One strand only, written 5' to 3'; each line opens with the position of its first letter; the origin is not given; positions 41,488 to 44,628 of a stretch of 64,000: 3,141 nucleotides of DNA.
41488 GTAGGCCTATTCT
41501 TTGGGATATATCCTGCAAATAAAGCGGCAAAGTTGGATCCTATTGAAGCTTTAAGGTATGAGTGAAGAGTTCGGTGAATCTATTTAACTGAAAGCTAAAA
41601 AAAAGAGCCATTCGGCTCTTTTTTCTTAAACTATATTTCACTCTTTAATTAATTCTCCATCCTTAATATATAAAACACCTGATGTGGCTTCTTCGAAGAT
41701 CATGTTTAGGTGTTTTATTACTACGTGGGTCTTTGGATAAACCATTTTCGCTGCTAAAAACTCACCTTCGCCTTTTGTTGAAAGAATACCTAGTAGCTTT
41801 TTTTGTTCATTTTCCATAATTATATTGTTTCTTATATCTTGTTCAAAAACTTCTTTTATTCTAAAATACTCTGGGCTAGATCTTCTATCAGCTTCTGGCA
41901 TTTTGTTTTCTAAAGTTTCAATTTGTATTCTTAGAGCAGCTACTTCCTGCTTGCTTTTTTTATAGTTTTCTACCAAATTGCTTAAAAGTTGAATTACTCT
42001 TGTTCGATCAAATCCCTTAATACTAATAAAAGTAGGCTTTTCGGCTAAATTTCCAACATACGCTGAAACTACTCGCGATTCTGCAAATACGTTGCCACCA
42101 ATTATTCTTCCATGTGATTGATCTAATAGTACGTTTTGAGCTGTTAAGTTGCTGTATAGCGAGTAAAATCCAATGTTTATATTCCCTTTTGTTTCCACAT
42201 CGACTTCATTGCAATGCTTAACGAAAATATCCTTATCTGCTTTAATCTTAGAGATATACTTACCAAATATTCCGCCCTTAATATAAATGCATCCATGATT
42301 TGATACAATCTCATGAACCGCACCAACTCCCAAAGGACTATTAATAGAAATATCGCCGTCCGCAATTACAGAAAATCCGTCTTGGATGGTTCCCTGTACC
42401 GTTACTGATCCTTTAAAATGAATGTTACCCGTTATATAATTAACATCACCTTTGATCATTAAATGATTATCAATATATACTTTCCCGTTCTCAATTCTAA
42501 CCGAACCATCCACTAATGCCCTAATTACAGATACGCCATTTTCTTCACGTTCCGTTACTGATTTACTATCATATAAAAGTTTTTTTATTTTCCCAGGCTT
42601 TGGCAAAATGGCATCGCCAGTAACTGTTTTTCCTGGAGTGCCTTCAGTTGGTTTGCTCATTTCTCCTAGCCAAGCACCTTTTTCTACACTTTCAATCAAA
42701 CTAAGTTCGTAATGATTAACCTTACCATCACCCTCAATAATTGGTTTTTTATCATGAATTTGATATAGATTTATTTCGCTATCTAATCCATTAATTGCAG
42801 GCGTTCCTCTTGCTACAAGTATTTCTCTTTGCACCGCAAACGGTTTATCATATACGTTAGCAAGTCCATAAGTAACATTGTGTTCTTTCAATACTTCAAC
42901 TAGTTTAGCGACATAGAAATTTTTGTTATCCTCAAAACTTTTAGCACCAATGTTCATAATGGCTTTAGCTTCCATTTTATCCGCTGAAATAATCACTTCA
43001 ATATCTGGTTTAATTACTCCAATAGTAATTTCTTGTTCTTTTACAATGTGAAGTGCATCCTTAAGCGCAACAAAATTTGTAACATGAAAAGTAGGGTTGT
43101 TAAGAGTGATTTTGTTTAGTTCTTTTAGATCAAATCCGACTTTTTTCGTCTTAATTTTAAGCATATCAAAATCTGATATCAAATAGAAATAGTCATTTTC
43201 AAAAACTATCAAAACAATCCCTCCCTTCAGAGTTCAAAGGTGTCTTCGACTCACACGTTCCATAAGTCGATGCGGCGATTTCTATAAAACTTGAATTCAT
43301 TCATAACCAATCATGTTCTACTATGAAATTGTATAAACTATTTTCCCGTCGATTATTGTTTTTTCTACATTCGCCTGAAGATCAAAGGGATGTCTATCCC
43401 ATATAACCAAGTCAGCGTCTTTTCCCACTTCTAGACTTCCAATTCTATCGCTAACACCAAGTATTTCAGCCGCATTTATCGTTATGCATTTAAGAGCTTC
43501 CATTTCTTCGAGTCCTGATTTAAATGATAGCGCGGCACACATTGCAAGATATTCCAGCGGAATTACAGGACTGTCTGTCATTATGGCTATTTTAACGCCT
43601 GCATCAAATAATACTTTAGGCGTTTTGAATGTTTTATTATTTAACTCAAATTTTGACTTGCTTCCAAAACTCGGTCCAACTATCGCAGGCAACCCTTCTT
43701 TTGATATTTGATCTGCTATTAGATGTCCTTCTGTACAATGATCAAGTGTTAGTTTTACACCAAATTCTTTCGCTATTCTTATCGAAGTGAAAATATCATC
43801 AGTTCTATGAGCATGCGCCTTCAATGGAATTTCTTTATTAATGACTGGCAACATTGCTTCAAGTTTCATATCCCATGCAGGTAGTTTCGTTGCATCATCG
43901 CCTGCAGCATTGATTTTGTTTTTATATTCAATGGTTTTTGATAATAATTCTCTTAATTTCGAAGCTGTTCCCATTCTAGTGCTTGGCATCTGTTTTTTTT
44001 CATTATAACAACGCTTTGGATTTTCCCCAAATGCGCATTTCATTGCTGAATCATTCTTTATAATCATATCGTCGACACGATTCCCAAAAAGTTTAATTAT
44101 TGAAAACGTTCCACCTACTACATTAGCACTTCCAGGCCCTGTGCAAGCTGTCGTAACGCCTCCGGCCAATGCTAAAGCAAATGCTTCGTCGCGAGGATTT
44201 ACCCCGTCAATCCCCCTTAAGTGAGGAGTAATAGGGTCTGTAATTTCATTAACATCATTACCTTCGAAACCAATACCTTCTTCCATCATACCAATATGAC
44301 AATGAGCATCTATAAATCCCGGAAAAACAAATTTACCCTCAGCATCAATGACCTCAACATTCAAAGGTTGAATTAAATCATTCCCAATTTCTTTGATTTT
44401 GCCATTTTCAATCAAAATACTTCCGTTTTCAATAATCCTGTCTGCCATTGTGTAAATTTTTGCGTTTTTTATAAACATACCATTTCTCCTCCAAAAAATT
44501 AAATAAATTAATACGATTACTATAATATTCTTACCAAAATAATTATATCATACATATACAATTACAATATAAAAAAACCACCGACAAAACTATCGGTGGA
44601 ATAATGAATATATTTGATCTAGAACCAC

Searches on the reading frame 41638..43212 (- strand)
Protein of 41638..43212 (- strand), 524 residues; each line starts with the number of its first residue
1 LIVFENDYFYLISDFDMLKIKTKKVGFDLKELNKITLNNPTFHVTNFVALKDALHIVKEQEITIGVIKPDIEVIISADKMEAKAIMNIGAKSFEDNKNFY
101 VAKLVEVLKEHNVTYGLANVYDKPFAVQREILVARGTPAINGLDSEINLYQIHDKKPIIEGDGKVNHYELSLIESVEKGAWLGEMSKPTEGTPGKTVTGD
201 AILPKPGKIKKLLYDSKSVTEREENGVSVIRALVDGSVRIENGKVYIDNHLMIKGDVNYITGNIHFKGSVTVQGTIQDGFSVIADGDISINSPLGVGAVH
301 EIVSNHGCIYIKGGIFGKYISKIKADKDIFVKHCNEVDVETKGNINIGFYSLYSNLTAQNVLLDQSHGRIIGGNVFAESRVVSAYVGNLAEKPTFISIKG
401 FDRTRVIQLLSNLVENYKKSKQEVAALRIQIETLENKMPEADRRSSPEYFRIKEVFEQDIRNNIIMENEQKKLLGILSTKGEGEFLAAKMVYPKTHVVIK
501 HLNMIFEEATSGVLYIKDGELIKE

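Call 38: search_protein_families(library=pfam, proteins=[window:41638-43212:-], max_evalue=0.01)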
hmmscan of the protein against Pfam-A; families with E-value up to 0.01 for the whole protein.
window:41638-43212:- (524 aa): 2 families
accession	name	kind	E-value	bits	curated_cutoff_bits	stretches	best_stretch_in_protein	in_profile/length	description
PF03961.19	FapA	-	1.4e-48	166.3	31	1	249-520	1-271/272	Flagellar Assembly Protein A beta solenoid domain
PF20250.3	FapA_N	-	2.5e-32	112.1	27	1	71-242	1-177/178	Flagellar Assembly Protein A N-terminal region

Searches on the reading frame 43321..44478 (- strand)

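Call 38: search_protein_families(library=pfam, proteins=[window:43321-44478:-], max_evalue=0.01)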
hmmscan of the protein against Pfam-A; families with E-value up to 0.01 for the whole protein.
window:43321-44478:- (385 aa): 2 families
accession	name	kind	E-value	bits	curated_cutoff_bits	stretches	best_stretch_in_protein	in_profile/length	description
PF01979.26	Amidohydro_1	-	9.4e-26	91.3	25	1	50-381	1-345/345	Amidohydrolase family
PF07969.17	Amidohydro_3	-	4e-24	86.4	29.7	2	320-382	404-472/472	Amidohydrolase family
